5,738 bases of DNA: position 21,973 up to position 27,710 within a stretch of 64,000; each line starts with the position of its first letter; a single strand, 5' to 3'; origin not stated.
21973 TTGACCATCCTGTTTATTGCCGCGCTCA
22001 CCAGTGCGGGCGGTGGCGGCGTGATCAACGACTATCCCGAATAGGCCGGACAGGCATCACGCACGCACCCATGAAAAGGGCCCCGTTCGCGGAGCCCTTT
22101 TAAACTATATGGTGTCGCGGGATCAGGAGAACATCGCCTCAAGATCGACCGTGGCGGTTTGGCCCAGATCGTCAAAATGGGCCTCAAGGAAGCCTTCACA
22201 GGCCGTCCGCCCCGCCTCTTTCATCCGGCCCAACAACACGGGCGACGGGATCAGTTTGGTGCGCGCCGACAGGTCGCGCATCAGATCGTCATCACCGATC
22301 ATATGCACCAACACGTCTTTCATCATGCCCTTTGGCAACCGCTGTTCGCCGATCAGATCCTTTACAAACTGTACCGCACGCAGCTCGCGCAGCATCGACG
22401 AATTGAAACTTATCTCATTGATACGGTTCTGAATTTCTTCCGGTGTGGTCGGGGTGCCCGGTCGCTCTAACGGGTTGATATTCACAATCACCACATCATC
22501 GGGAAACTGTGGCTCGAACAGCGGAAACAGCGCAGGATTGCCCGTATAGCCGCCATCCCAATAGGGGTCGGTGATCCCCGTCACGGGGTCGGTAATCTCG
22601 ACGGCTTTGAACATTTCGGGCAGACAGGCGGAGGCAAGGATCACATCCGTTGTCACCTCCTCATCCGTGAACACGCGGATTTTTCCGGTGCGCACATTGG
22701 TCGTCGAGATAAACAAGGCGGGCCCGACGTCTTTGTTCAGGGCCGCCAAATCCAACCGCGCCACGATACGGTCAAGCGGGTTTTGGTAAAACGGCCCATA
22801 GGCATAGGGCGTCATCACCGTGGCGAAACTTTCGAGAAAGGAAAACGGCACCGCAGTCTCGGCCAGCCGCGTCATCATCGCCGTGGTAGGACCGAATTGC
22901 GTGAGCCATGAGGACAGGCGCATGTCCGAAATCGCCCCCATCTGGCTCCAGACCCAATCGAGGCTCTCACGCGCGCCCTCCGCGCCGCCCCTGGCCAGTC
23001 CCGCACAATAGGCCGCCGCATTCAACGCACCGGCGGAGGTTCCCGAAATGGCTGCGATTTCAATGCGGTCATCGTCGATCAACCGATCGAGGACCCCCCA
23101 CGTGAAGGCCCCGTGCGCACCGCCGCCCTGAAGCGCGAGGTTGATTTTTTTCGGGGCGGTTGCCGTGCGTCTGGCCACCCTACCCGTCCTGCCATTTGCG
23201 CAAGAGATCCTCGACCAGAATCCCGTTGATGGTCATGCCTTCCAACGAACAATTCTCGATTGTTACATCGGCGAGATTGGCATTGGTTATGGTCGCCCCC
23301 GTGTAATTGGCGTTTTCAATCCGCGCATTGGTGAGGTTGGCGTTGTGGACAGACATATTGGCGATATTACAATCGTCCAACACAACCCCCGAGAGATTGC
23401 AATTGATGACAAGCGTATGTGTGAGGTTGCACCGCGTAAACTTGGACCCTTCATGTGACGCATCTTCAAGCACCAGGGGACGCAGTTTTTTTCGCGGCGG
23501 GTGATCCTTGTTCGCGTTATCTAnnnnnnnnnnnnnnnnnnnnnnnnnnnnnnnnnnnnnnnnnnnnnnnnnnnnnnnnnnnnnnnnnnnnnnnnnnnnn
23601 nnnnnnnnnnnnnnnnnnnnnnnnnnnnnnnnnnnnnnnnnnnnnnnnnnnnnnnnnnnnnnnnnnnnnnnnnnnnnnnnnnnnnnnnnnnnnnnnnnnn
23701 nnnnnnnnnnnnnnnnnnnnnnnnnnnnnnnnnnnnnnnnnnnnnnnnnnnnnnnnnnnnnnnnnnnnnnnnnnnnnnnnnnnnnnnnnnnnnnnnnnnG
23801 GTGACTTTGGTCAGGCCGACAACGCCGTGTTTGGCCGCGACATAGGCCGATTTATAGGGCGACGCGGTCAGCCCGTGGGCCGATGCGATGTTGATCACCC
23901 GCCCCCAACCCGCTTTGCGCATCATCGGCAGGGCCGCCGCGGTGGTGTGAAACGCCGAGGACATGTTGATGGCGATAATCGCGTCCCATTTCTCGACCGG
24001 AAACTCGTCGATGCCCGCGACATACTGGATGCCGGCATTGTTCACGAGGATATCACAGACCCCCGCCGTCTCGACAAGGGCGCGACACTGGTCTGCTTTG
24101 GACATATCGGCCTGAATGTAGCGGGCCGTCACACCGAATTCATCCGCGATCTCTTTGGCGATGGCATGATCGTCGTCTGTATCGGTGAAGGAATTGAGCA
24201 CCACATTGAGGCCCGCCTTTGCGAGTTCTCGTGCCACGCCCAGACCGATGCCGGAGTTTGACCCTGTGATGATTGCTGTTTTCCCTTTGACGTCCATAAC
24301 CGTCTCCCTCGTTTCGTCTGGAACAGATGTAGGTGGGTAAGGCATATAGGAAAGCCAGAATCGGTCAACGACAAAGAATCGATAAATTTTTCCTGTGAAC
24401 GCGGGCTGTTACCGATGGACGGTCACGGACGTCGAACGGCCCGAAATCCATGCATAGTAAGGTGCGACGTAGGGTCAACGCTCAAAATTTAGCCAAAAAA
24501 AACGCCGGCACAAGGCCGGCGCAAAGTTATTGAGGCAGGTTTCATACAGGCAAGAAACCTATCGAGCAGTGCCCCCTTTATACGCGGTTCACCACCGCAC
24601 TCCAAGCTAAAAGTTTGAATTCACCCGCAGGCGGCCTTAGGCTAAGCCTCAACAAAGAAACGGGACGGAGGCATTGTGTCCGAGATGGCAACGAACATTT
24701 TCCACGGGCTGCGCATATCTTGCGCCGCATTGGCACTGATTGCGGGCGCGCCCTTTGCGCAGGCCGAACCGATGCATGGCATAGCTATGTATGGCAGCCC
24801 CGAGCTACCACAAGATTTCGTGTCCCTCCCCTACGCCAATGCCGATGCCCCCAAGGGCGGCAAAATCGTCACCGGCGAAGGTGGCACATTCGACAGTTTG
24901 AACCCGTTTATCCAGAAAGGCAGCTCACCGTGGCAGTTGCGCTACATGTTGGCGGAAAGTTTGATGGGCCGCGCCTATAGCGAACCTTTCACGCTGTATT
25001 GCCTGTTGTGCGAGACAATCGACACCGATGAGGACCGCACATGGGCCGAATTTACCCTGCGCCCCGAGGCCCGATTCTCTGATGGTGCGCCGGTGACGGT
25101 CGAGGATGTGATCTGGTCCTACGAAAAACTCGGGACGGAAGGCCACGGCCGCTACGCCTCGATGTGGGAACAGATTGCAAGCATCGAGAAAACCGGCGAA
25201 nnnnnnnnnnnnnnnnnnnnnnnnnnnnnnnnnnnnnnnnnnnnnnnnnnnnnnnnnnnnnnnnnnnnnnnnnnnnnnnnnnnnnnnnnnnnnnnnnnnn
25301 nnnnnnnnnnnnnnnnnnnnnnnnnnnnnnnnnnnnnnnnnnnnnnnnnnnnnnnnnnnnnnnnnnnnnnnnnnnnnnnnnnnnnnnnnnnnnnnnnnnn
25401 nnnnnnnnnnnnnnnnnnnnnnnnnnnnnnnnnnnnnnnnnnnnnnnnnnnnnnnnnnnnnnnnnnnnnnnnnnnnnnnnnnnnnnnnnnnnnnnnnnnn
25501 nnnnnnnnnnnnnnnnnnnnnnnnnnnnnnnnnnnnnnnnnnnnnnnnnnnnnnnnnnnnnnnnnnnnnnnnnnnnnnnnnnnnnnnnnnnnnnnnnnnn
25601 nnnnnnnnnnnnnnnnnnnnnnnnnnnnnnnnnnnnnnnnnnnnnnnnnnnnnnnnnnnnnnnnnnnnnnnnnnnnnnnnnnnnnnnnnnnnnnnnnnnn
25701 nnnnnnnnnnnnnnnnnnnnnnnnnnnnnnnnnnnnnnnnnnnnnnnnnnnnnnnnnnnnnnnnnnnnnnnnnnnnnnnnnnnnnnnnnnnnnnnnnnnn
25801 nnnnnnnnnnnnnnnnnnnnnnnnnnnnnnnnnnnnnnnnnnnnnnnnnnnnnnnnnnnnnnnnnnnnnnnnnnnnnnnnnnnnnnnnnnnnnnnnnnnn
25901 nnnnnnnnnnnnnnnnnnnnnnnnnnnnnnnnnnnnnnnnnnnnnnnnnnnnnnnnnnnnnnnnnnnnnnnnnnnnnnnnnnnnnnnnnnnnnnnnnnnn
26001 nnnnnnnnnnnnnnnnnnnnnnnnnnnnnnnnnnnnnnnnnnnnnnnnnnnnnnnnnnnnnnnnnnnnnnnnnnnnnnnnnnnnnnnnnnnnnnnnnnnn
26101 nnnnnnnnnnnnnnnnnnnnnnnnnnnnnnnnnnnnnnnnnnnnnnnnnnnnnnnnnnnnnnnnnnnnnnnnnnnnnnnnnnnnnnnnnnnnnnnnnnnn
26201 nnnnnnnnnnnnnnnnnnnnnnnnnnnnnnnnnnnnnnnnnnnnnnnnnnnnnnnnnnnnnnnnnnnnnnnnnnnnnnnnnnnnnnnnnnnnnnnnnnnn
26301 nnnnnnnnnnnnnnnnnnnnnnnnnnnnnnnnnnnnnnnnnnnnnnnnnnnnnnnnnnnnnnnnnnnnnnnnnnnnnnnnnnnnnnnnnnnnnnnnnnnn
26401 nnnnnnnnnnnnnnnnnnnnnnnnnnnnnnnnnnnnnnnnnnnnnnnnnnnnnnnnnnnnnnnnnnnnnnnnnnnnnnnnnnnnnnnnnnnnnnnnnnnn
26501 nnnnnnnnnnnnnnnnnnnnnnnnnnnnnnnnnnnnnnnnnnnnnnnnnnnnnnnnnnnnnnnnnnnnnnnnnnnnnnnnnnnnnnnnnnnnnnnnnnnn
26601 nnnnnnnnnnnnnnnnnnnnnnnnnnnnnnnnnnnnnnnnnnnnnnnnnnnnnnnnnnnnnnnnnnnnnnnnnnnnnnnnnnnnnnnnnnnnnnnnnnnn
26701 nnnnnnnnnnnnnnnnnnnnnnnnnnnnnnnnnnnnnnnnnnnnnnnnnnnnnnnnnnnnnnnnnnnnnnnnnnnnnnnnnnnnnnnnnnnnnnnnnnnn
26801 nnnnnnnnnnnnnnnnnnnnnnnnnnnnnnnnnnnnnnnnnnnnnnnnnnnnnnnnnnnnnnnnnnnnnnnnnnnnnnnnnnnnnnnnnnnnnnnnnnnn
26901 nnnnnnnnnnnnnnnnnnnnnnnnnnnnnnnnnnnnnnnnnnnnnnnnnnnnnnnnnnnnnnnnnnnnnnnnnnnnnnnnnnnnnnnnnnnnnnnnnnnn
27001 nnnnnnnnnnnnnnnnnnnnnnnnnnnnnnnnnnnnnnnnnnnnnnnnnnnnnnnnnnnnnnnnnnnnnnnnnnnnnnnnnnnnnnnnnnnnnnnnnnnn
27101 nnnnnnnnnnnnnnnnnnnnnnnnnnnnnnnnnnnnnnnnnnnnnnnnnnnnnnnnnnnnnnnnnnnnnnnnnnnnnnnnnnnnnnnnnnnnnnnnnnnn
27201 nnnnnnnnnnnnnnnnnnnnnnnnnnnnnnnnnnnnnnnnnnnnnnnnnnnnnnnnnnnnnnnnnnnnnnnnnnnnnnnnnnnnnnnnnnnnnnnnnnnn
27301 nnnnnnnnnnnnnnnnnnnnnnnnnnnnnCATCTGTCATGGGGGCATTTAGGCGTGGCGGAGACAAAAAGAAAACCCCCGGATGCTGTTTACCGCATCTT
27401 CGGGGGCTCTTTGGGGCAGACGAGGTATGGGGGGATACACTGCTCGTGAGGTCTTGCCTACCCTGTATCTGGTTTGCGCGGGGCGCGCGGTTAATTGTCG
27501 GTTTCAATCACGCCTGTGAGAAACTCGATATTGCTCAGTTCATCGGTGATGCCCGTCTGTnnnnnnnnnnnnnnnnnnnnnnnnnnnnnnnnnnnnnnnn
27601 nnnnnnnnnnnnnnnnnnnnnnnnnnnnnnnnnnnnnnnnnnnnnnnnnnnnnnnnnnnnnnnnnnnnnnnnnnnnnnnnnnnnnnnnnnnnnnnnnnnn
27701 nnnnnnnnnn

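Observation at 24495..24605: Unannotated ~76-nt sRNA gene between bdhA and the YejA-like gene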

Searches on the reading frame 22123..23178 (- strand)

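Call 7: search_protein_families(library=pfam, proteins=[window:22123-23178:-])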
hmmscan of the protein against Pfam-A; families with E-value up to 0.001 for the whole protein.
window:22123-23178:- (351 aa): 1 family
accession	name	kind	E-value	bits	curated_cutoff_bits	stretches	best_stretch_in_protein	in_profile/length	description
PF01734.28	Patatin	-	1e-20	75.2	27.7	1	14-215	1-185/191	Patatin-like phospholipase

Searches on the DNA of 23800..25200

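Call 5: search_rna_families(source=window, start=23800, end=25200, threshold=evalue, max_evalue=10, show_alignments=3)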
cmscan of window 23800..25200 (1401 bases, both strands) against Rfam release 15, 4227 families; matches with E-value up to 10: 11.
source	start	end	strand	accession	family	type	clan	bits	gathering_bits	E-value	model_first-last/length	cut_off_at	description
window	24496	24579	-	RF00057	RyhB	Gene; sRNA;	-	23.2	55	0.16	1-67/67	no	RyhB RNA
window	24496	24567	-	RF02784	SorX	Gene; sRNA;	-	21.7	46.6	0.02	1-73/73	no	Singlet oxygen resistance RNA X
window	24488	24567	-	RF00519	suhB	Gene; sRNA;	CL00108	21.1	41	0.14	1-77/77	no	Makes More Granules Regulator RNA (mmgR)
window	24495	24529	+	RF02628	Hrs1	Gene; sRNA;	-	19.4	56.4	0.71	1-74/74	no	Hfq-regulated sRNA 1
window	24495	24565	-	RF02837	anti-hemB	Gene; sRNA;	-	19.3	49.5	0.12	1-81/81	no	Burkholderia RNA 7 (anti-hemB)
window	25024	25069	+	RF01273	sR34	Gene; snRNA; snoRNA; CD-box;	-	18.3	40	1.7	1-54/54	no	Small nucleolar RNA sR34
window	24495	24537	-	RF02278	Betaproteobacteria_toxic_sRNA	Gene; sRNA;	-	17.6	50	1.4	1-64/64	no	Betaproteobacteria toxic small RNA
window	24485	24557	-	RF02233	sX14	Gene; sRNA;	-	17.4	80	2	1-92/92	no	Xanthomonas sRNA sX14/Xoo3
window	24494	24575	-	RF02676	Esr41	Gene; sRNA;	-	16.7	102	3.6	1-74/74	no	Enterohemorrhagic E. coli sRNA 41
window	24495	24652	-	RF02356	BjrC1505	Gene; sRNA;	-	15.7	50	4.9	1-140/140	no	Alphaproteobacterial sRNA BjrC1505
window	24495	24574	-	RF02651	SorY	Gene; sRNA;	-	14.3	111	7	1-83/83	no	Singlet oxygen resistance RNA Y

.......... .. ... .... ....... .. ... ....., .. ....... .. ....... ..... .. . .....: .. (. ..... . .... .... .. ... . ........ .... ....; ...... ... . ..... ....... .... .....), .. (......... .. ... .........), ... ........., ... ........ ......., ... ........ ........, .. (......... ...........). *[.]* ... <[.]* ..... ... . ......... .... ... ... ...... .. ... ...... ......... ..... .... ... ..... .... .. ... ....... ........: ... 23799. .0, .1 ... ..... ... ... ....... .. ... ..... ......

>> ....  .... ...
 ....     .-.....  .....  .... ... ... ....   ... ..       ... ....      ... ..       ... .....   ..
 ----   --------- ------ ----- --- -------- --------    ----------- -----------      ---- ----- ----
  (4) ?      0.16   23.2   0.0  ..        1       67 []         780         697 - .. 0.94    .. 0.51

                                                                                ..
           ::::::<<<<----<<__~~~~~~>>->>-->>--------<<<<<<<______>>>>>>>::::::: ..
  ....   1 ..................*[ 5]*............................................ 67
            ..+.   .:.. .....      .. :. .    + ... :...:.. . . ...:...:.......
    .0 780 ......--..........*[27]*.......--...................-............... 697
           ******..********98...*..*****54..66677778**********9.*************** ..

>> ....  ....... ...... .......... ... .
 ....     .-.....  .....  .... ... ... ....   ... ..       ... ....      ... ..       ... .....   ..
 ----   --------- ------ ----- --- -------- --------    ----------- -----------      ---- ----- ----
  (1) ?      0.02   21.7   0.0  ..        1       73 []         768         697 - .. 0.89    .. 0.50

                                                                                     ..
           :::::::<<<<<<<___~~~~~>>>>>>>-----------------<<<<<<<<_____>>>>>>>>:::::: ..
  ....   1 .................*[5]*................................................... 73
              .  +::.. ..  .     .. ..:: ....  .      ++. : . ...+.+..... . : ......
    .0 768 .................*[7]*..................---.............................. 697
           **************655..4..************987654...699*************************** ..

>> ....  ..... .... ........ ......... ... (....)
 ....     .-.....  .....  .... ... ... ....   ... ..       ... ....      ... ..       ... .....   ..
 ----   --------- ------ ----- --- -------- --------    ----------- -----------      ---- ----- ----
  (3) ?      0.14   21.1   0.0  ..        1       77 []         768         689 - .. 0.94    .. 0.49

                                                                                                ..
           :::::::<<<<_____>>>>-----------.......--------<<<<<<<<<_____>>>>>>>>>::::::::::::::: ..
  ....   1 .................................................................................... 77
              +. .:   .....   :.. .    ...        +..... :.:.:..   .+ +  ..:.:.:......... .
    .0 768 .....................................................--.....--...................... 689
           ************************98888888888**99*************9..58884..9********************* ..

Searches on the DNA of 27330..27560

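Call 69: search_rna_families(source=window, start=27330, end=27560, threshold=evalue, max_evalue=1, show_alignments=2)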
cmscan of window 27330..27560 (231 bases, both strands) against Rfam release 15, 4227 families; matches with E-value up to 1: 1.
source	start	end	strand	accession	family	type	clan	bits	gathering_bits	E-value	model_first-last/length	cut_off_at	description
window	27369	27421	-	RF01813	rdlD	Gene; antitoxin;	-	21.4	50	0.03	1-66/66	no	rdlD antitoxin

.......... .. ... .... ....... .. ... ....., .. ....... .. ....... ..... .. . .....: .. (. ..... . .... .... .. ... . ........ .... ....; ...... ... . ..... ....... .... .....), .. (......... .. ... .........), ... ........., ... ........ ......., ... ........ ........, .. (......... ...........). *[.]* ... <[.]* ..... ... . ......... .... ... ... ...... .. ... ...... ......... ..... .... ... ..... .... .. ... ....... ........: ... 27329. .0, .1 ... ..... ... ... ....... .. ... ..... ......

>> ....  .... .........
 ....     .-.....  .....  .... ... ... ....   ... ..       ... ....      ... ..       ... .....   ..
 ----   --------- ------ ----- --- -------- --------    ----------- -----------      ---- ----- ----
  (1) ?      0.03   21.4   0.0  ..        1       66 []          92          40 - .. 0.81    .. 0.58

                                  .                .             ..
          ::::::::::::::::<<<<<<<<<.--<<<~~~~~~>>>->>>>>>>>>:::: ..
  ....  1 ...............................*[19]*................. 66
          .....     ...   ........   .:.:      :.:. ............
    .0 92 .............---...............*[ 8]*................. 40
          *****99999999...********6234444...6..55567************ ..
